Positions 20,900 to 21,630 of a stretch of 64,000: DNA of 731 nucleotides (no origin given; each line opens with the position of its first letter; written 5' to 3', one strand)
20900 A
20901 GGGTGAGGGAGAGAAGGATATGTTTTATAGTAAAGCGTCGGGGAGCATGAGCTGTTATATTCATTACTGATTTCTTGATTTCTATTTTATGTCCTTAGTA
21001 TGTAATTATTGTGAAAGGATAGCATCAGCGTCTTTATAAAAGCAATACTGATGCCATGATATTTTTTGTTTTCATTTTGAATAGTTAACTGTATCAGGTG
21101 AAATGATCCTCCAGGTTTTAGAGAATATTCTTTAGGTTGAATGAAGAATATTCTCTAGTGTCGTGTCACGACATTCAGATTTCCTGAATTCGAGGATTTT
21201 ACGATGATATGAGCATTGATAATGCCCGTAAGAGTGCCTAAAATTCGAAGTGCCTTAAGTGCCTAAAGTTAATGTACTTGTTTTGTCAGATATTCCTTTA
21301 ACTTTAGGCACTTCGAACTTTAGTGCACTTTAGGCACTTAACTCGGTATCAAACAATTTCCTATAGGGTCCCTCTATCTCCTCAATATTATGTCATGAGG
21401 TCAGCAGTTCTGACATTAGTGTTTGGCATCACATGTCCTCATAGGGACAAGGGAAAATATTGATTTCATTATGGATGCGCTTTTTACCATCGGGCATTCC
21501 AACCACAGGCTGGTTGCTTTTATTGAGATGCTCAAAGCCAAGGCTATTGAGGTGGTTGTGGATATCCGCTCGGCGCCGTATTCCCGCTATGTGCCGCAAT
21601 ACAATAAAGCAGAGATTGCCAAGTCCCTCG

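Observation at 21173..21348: Family B: long hairpins whose arms are built from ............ units, preceded by a conserved 5' module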

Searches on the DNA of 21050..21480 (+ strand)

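Call 22: search_rna_families(source=window, start=21050, end=21480, threshold=evalue, max_evalue=10)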
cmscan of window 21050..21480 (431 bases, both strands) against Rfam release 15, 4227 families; matches with E-value up to 10: 18.
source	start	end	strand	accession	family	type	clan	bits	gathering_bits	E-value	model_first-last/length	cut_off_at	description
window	21065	21199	+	RF01632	ceN42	Gene; snRNA; snoRNA; HACA-box;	-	26.8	42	0.015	1-130/130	no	Caenorhabditis snoRNA ceN42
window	21248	21319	+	RF00873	mir-550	Gene; miRNA;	-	21.1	81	0.066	1-85/85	no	mir-550 microRNA precursor family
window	21240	21352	+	RF00051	mir-17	Gene; miRNA;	-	21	49.5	0.022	1-80/80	no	mir-17 microRNA precursor family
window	21235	21349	-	RF00051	mir-17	Gene; miRNA;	-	20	49.5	0.046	1-80/80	no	mir-17 microRNA precursor family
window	21239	21322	+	RF03483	MIR319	Gene; miRNA;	-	18.5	54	0.3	1-92/92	no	MIR319 microRNA precursor family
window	21257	21313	+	RF03588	mir-2319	Gene; miRNA;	-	17.6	89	0.82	8-64/71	no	mir-2319 microRNA precursor family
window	21257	21313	-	RF03588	mir-2319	Gene; miRNA;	-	17.3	89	0.94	8-64/71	no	mir-2319 microRNA precursor family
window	21237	21324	-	RF03557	MIR6019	Gene; miRNA;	-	17.3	100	1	1-111/111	no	MIR6019 microRNA precursor family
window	21241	21321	+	RF03501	mir-3140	Gene; miRNA;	-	17.1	93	1.7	1-90/90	no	mir-3140 microRNA precursor family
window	21235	21335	-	RF04150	MIR2655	Gene; miRNA;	-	16.8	122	2.7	1-267/267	no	MIR2655 microRNA precursor family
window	21116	21162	+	RF03445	mir-7552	Gene; miRNA;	-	16.7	59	6.5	1-63/63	no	mir-7552 microRNA precursor family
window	21236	21336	+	RF04150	MIR2655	Gene; miRNA;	-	16.4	122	3.2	1-267/267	no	MIR2655 microRNA precursor family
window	21081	21136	+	RF03388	mir-9418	Gene; miRNA;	-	15.5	82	6.3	1-61/61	no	mir-9418 microRNA precursor family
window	21234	21328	+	RF03906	mir-3199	Gene; miRNA;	-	15.2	100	9.1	1-87/87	no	mir-3199 microRNA precursor family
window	21231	21331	+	RF04210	MIR8643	Gene; miRNA;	-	14.5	135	4.7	1-150/150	no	MIR8643 microRNA precursor family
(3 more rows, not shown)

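Call 46: search_dna_similar(query=window:21173-21348:+, collection=plasmids, mode=distant, max_evalue=0.01)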
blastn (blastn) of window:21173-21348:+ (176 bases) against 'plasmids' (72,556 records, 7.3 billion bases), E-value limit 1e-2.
No match.

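Call 79: search_dna_similar(query=window:21173-21348:+, collection=phages, mode=distant, max_evalue=0.01)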
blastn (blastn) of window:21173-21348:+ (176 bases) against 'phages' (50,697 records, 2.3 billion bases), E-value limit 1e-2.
No match.
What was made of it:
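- Tried and rejected: BLAST of B2 against the plasmid and phage collections found no match (calls 46, 79).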
